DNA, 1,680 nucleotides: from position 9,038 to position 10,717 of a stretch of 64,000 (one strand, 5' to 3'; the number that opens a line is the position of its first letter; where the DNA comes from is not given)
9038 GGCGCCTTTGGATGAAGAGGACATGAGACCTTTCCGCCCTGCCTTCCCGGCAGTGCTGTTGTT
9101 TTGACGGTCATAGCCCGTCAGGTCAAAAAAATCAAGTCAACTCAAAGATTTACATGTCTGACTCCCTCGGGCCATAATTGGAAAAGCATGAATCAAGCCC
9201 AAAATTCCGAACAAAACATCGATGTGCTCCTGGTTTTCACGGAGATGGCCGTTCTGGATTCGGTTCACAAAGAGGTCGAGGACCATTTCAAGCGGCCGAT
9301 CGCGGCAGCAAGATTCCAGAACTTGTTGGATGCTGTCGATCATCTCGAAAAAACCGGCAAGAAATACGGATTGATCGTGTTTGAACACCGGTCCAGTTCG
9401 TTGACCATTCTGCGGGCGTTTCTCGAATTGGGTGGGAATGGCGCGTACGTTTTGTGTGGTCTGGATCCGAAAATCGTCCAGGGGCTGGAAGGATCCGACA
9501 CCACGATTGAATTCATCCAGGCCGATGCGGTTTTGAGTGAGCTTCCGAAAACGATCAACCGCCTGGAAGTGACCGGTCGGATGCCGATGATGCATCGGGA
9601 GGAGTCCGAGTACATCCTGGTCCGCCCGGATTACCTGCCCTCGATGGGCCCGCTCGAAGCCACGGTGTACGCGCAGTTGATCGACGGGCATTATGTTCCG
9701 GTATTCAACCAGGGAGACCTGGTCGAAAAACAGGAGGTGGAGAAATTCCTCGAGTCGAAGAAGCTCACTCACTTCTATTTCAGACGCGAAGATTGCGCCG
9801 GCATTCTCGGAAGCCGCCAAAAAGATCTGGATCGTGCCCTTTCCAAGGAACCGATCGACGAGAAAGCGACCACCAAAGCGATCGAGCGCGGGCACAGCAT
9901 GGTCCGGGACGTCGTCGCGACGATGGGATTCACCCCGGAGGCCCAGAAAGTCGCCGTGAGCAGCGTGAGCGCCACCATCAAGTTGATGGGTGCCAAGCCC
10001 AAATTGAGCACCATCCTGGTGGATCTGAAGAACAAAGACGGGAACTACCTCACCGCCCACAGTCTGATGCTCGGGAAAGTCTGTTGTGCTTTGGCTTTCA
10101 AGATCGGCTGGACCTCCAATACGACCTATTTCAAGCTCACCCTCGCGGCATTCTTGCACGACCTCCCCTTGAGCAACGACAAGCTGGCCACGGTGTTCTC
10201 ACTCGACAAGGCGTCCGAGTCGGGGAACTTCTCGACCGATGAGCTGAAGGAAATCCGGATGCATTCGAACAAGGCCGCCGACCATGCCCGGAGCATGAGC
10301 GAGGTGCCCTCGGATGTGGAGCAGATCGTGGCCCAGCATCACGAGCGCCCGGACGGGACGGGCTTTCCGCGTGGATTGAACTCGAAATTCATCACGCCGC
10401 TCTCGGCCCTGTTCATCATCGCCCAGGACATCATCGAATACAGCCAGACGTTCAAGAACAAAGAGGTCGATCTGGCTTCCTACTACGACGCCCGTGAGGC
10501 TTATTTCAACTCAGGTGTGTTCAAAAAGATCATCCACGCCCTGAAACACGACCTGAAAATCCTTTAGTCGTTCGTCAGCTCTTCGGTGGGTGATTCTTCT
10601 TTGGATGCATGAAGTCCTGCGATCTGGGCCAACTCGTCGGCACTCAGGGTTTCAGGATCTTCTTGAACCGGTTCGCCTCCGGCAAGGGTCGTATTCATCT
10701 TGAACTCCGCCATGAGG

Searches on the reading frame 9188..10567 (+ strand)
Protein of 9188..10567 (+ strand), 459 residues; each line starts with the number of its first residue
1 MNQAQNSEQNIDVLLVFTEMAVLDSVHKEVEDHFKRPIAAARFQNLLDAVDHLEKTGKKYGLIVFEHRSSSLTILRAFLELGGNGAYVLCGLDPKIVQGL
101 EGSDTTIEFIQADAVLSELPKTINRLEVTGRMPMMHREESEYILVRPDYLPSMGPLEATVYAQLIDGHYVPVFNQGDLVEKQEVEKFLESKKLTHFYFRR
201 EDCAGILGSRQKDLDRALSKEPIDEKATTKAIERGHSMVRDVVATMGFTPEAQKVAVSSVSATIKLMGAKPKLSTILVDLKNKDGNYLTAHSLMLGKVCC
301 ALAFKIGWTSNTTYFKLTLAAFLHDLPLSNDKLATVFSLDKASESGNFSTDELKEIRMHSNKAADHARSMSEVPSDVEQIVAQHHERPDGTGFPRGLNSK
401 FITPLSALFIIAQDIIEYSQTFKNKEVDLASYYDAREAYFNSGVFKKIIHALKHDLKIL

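Call 19: search_solved_structures(query=window:9188-10567:+, max_evalue=0.01, show_alignments=3)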
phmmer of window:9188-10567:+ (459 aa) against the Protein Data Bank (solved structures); distinct sequences matched with E-value up to 0.01: 2.
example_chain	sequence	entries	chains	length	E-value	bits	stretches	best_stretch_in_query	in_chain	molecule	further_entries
3tm8_A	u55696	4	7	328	2.3e-08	36.7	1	139-412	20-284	Uncharacterized protein | Uncharacterized protein Bd1817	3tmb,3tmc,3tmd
5z7c_A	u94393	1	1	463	0.0036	19.6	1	315-416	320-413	3'3'-cGAMP-specific phosphodiesterase 3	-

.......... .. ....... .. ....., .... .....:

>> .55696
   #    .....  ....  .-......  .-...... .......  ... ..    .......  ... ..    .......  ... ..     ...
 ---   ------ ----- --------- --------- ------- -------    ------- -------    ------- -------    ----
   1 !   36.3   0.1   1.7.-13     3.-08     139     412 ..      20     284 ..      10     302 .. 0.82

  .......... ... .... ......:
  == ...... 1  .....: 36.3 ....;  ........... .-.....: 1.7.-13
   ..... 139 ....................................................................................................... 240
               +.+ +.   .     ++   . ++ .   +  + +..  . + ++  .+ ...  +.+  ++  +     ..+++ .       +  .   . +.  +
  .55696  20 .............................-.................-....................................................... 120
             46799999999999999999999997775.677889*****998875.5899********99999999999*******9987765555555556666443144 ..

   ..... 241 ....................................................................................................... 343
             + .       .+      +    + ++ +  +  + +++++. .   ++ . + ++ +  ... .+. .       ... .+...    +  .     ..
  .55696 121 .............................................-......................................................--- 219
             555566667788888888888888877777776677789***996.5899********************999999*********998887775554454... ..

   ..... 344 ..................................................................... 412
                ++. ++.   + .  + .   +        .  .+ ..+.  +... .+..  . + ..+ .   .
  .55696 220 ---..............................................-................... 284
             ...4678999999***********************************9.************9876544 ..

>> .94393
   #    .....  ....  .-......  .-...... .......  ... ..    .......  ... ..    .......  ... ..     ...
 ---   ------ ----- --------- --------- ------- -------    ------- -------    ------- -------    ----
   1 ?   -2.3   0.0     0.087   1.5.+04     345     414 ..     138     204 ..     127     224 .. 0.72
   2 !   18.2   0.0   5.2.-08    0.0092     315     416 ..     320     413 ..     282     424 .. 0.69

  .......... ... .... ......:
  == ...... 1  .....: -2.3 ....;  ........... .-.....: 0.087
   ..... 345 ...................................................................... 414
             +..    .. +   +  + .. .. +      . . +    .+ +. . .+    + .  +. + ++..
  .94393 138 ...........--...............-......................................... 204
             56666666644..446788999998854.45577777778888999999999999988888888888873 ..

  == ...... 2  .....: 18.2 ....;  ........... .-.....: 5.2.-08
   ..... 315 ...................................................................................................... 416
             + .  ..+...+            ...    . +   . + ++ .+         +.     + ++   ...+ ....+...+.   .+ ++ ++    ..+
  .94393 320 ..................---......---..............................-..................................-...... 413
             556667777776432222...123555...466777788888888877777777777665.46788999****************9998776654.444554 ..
